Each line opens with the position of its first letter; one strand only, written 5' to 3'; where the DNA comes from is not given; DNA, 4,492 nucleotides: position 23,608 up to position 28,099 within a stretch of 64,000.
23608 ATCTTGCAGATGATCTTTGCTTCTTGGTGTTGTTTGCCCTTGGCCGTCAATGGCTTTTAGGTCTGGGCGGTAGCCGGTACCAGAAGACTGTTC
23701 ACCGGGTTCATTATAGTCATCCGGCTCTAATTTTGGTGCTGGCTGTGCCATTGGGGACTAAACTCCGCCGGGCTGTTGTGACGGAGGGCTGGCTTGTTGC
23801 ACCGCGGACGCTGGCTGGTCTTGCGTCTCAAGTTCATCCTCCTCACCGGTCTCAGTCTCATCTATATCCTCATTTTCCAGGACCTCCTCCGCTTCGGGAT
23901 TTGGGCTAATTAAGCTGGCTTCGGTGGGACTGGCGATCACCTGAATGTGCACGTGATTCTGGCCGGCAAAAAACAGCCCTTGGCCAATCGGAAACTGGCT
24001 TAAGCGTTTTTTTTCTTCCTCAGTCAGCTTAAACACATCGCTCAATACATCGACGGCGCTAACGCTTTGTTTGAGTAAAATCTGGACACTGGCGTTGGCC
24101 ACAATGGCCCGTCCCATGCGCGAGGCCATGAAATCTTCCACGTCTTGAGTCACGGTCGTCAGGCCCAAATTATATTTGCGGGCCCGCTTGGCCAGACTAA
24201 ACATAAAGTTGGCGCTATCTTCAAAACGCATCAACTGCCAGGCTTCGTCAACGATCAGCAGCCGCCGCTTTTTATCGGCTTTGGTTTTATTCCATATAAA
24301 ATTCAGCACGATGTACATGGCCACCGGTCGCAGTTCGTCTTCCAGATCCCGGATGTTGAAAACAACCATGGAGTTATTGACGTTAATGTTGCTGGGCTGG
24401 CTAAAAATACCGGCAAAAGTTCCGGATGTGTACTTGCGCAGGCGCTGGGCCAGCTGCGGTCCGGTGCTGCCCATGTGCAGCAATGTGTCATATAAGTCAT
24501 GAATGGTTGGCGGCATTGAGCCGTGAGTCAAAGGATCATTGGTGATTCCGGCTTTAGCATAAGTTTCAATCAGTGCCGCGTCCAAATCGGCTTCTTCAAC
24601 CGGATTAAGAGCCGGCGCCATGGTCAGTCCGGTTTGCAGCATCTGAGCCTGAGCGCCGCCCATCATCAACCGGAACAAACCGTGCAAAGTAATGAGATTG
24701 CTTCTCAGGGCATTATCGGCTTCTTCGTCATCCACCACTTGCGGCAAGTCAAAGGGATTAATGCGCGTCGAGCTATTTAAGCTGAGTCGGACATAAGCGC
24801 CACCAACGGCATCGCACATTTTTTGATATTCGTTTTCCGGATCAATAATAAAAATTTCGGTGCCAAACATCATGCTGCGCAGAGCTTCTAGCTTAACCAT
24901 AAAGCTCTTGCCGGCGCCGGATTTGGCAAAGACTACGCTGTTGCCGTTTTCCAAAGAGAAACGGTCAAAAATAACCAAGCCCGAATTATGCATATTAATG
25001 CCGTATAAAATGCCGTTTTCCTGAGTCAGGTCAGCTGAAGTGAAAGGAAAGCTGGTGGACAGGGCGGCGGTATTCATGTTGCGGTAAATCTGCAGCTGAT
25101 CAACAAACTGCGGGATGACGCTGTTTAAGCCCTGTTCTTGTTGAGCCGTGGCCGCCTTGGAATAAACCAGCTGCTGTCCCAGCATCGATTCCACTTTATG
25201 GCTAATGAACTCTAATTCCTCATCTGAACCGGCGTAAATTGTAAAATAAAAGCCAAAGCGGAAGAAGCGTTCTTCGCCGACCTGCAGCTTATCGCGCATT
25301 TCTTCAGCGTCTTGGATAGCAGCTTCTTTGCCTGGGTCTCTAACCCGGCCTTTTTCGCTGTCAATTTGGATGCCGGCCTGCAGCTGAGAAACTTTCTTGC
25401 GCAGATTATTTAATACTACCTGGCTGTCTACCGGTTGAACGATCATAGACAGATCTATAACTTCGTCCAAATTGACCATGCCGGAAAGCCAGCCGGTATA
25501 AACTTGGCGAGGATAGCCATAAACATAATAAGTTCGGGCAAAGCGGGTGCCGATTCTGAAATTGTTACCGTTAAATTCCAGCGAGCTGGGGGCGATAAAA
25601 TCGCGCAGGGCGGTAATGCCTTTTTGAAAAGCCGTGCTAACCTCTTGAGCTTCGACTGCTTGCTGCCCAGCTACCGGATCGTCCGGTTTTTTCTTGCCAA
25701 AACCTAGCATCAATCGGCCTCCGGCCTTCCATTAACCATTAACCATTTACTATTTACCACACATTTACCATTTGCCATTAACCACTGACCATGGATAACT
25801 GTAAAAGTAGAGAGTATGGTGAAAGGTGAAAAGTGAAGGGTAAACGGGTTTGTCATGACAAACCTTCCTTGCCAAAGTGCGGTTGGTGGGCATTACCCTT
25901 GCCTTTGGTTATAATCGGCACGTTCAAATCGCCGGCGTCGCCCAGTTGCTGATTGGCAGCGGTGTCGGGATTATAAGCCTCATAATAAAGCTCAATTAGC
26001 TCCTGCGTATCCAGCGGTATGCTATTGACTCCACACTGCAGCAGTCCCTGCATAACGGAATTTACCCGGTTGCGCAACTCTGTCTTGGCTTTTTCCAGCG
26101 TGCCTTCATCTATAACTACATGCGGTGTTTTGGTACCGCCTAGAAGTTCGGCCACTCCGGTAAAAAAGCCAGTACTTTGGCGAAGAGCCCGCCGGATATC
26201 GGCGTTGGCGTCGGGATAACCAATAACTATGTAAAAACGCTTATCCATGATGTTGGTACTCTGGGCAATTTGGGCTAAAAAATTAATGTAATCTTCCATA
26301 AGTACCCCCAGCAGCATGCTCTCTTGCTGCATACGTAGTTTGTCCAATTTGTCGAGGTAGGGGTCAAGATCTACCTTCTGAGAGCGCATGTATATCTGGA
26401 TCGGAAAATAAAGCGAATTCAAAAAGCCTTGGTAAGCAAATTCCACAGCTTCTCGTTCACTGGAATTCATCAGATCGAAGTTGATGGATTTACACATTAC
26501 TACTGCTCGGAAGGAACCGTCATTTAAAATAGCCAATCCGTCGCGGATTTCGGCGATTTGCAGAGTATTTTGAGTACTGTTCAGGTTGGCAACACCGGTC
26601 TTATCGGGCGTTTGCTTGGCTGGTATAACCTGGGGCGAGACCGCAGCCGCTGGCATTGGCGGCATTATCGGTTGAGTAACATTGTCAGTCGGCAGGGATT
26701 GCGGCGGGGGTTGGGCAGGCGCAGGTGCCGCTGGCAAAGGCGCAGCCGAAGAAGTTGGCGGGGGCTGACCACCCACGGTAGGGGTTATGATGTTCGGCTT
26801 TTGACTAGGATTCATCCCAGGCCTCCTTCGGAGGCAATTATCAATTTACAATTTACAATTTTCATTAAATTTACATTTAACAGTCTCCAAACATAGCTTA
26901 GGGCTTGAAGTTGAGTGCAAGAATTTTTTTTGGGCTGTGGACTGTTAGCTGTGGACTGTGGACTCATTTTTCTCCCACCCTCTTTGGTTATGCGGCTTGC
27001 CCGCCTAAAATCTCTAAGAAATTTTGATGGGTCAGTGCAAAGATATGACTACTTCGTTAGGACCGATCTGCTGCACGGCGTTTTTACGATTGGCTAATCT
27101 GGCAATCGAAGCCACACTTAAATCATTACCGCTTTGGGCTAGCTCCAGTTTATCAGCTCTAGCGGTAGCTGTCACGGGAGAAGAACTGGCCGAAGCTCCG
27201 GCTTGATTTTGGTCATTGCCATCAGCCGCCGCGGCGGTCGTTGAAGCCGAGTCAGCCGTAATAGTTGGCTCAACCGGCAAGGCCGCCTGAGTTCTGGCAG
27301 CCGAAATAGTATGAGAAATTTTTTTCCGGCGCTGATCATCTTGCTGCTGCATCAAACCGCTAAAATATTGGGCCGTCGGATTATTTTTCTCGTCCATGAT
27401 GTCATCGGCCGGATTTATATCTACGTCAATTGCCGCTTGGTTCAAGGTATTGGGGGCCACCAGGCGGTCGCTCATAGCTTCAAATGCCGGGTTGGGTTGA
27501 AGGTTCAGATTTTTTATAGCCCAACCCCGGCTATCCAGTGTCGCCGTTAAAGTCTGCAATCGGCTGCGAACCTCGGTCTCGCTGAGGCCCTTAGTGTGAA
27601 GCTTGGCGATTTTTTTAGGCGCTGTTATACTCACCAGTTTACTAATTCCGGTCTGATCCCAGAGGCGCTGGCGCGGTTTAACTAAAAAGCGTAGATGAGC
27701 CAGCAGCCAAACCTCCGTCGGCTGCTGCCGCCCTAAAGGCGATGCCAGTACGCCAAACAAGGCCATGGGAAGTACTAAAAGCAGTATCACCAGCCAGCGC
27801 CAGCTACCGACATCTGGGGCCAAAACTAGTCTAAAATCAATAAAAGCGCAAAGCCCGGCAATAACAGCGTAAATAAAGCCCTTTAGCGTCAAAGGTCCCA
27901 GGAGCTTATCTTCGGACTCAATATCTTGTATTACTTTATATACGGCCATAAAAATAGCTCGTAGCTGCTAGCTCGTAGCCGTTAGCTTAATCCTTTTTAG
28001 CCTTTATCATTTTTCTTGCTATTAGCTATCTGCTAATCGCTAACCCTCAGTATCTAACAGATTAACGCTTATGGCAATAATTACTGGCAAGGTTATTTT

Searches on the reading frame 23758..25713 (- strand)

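Call 58: search_protein_families(library=pfam, proteins=[window:23758-25713:-], max_evalue=0.01)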
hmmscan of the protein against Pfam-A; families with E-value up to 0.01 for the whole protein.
window:23758-25713:- (651 aa): 3 families
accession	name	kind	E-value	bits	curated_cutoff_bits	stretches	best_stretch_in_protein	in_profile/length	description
PF19044.6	P-loop_TraG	-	1.3e-28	100.2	25.8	2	428-570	192-341/413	TraG P-loop domain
PF12846.13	AAA_10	-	8.2e-12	45.3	27.5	2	255-300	20-65/362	AAA-like domain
PF01935.23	DUF87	-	3e-06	28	23.2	1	261-323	28-92/220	Helicase HerA, central domain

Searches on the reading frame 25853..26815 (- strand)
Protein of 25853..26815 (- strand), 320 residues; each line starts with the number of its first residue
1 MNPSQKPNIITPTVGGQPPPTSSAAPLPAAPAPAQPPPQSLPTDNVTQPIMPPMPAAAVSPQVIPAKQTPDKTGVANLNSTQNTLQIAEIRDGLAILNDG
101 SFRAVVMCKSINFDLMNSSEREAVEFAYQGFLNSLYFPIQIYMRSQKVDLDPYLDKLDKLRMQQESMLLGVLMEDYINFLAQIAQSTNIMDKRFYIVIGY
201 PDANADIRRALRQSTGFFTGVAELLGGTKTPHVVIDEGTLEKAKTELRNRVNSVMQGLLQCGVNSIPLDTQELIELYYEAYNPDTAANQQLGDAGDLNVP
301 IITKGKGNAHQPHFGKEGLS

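Call 58: search_protein_families(library=pfam, proteins=[window:25853-26815:-], max_evalue=0.01)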
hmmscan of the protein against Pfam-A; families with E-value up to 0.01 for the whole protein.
window:25853-26815:- (320 aa): 1 family
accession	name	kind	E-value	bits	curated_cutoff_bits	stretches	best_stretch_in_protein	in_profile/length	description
PF11130.14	TraC_F_IV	-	0.00086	18.9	28.1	1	233-290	133-179/375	TraC protein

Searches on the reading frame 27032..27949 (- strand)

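Call 58: search_protein_families(library=pfam, proteins=[window:27032-27949:-], max_evalue=0.01)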
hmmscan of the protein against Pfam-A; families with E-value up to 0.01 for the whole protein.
window:27032-27949:- (305 aa): 1 family
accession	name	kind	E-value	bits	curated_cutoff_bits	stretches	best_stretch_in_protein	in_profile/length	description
PF12666.12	PrgI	-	8.7e-09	36.2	27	1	5-96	1-90/91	PrgI family protein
